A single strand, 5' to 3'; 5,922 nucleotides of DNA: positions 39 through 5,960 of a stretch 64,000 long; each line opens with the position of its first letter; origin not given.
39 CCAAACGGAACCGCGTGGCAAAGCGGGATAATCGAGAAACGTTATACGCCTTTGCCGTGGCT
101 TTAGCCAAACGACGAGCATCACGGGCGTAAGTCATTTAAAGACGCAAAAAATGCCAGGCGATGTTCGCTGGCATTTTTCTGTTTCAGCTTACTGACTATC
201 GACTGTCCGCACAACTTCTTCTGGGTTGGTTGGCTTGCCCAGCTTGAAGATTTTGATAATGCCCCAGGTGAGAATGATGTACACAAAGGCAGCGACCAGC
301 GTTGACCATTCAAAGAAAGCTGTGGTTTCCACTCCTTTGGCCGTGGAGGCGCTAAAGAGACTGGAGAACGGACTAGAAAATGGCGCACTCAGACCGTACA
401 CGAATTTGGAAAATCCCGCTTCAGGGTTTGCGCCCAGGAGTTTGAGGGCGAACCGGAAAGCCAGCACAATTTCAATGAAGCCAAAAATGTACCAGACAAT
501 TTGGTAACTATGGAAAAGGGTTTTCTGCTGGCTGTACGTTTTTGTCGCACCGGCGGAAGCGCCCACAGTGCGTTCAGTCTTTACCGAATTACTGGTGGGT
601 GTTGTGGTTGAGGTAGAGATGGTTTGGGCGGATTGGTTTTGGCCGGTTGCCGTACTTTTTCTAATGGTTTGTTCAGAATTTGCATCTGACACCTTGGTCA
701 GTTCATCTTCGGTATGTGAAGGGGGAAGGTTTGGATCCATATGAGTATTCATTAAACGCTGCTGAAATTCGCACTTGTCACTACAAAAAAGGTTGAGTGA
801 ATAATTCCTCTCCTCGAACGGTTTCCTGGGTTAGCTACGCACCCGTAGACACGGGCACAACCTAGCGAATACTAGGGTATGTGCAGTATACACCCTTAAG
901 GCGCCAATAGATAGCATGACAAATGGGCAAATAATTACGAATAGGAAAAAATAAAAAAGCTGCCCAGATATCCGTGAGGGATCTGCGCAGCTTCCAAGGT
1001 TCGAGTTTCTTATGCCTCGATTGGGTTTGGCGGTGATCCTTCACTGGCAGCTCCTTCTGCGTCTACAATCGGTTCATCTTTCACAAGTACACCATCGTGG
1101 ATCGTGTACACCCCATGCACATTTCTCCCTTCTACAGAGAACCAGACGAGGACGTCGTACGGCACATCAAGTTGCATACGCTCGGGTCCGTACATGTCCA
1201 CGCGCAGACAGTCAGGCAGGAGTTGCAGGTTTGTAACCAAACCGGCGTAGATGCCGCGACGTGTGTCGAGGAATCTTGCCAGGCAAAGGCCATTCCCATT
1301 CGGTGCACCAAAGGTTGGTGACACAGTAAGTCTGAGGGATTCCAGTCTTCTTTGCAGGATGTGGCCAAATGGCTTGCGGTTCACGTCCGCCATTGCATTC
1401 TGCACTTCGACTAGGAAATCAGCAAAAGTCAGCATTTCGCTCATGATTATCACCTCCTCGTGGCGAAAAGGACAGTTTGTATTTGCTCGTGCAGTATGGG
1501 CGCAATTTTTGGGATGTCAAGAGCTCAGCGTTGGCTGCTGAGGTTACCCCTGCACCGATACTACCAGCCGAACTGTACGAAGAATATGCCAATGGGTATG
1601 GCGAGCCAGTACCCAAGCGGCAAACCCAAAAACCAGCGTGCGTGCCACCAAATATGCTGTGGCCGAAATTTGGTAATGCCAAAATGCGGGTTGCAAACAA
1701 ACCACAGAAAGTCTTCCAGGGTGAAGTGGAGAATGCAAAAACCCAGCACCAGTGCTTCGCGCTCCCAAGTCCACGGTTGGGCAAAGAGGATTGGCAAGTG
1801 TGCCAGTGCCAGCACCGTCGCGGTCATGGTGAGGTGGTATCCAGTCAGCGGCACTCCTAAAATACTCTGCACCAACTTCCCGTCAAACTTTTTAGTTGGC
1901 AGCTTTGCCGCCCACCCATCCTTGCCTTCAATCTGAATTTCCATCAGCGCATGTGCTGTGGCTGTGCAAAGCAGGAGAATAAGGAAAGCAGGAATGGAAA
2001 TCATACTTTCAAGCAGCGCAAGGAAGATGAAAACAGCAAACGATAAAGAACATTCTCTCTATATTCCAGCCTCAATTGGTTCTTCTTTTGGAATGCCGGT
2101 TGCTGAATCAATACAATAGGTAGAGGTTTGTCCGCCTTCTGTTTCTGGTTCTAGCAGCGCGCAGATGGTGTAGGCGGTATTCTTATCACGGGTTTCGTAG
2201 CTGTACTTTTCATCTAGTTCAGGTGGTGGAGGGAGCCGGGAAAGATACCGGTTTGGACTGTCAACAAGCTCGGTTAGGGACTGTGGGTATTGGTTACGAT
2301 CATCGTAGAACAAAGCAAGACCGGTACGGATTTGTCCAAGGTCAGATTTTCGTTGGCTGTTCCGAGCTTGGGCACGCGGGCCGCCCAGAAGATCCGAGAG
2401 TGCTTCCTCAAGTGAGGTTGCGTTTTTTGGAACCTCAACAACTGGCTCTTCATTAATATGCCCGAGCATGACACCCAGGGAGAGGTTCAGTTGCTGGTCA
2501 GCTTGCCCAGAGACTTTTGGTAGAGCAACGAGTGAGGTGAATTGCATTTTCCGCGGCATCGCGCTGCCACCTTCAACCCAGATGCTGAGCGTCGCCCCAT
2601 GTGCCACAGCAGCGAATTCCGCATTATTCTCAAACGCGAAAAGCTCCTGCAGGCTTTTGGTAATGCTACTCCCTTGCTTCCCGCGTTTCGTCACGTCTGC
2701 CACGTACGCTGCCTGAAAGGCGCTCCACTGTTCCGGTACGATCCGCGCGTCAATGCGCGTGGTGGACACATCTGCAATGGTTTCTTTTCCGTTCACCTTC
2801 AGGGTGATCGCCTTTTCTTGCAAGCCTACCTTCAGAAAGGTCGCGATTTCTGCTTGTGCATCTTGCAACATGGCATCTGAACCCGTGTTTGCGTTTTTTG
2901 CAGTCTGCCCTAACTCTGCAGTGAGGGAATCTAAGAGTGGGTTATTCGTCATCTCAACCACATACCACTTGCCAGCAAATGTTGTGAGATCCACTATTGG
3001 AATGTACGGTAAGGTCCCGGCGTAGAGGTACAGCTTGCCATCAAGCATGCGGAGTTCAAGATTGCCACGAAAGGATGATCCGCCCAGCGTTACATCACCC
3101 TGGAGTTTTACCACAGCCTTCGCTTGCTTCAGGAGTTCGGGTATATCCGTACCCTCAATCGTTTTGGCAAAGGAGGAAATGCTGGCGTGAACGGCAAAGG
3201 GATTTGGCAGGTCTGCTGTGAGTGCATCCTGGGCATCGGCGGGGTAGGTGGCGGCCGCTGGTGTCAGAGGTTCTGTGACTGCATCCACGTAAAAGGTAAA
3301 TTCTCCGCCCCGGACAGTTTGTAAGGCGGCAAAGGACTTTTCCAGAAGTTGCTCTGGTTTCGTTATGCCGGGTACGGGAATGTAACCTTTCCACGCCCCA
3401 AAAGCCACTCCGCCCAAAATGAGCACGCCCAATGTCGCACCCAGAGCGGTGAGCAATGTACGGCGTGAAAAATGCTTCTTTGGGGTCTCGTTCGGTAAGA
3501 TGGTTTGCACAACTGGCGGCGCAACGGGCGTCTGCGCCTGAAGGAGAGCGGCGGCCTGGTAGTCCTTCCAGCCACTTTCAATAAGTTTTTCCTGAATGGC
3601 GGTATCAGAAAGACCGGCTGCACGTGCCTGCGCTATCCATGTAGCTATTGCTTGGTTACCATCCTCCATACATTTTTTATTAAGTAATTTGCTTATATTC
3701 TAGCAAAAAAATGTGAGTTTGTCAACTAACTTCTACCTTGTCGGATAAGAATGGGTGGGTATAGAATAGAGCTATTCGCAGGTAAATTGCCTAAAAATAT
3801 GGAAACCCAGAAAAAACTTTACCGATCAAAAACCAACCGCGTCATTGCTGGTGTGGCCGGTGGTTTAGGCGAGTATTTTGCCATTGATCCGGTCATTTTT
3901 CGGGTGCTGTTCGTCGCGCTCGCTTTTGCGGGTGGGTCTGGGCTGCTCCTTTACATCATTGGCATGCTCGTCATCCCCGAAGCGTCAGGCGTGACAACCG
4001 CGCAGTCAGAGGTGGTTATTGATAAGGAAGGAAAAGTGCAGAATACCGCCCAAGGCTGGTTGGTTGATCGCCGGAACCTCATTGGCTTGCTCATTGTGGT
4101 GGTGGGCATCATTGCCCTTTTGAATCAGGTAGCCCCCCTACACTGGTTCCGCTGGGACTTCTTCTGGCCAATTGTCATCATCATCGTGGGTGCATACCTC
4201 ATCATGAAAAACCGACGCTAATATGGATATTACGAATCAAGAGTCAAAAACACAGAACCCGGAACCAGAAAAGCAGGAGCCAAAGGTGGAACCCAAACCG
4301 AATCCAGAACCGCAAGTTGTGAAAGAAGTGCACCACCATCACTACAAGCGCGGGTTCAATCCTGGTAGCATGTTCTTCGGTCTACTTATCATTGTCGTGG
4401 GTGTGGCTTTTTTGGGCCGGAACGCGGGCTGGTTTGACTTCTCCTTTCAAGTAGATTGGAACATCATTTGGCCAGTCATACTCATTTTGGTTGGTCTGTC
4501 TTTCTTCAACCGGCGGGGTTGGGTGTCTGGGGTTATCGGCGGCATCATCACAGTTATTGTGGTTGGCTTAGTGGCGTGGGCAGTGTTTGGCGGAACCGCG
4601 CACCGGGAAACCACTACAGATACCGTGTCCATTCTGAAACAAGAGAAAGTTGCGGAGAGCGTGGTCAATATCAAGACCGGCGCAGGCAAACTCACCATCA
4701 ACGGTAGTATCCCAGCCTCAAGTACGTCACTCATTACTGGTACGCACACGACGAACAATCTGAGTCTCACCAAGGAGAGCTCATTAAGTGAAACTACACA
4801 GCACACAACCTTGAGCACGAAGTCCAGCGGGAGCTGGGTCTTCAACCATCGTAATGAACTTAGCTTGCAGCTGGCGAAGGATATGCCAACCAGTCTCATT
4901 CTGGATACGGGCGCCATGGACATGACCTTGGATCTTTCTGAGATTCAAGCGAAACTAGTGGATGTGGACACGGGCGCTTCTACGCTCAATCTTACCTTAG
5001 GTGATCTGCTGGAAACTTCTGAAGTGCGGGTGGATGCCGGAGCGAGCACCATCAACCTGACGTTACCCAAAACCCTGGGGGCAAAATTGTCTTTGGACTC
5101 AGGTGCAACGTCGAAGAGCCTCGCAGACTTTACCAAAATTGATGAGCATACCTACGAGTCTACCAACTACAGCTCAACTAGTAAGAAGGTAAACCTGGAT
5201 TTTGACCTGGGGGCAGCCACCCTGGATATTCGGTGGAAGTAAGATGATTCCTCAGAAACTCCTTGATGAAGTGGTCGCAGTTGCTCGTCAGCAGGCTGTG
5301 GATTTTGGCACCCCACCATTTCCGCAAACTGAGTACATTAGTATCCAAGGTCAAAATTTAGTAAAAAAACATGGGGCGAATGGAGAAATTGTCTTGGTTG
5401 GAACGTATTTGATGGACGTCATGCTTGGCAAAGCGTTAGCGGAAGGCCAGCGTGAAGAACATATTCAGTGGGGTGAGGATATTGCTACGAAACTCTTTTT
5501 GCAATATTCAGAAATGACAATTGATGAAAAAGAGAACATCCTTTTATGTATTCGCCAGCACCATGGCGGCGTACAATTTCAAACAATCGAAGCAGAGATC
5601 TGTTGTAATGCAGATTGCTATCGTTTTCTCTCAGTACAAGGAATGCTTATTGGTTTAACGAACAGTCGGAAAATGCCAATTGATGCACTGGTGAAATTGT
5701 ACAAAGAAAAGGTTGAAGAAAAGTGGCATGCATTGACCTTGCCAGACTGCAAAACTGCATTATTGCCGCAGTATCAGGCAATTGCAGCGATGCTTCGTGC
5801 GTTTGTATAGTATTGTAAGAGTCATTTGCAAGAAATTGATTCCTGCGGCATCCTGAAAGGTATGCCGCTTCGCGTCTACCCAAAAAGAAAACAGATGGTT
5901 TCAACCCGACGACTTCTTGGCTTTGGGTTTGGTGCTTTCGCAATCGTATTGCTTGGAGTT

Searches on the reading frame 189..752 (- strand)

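Call 52: search_protein_families(library=pfam, proteins=[window:189-752:-], max_evalue=0.001)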
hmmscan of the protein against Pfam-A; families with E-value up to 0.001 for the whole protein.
window:189-752:- (187 aa): 1 family
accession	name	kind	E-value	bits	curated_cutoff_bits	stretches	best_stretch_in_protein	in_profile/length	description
PF02325.22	YGGT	-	4.5e-05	24.2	27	1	89-162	3-67/70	YGGT family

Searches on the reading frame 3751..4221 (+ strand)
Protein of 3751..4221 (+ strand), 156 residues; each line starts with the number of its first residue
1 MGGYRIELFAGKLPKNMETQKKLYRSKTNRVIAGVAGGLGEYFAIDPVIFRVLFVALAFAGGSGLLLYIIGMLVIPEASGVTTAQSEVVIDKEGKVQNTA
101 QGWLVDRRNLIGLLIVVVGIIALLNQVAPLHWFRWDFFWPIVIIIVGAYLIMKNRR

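Call 52: search_protein_families(library=pfam, proteins=[window:3751-4221:+], max_evalue=0.001)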
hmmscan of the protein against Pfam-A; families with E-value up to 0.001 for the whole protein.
window:3751-4221:+ (156 aa): 3 families
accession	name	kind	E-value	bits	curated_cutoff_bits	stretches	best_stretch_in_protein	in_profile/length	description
PF04024.17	PspC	-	4.4e-24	84.5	25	1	21-78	1-58/58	PspC domain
PF18917.5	LiaI-LiaF-like_TM1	-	1.7e-06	28.5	27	1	110-151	2-42/42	LiaI-LiaF-like transmembrane region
PF22570.1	LiaF-TM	-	2.2e-06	28.9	27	1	110-154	1-45/98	LiaF transmembrane domain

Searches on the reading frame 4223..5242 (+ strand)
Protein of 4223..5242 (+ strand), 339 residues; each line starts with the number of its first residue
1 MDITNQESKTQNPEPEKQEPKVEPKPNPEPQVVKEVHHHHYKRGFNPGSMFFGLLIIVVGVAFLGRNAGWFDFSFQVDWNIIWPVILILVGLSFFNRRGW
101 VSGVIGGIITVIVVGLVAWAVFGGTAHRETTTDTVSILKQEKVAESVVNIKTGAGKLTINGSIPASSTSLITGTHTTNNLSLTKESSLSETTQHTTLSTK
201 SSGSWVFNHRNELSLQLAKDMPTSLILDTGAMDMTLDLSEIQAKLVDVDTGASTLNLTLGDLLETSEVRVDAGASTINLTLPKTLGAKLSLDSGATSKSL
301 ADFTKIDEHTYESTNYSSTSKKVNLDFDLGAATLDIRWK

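Call 10: search_protein_families(library=pfam, proteins=[window:4223-5242:+], max_evalue=0.01)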
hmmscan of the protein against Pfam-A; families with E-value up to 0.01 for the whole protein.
window:4223-5242:+ (339 aa): 3 families
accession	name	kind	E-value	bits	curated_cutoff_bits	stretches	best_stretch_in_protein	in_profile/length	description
PF18917.5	LiaI-LiaF-like_TM1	-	5.8e-10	39.5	27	1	50-95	1-42/42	LiaI-LiaF-like transmembrane region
PF17115.11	Toast_rack_N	-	2.2e-05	25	22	1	147-231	7-92/92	N-terminal domain of toast_rack, DUF2154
PF22570.1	LiaF-TM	-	2.4e-05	25.5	27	1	51-120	1-73/98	LiaF transmembrane domain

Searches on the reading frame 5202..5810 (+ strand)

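Call 10: search_protein_families(library=pfam, proteins=[window:5202-5810:+], max_evalue=0.01)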
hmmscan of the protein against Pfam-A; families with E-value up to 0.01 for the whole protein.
window:5202-5810:+ (202 aa): 1 family
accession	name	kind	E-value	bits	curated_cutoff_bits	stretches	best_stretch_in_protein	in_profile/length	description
PF01966.28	HD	-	0.0096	16.6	22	0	60-140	23-113/116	HD domain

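Call 49: search_protein_families(library=phrogs, proteins=[window:5202-5810:+], max_evalue=0.1)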
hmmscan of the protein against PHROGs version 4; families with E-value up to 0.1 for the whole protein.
window:5202-5810:+ (202 aa): 0 families
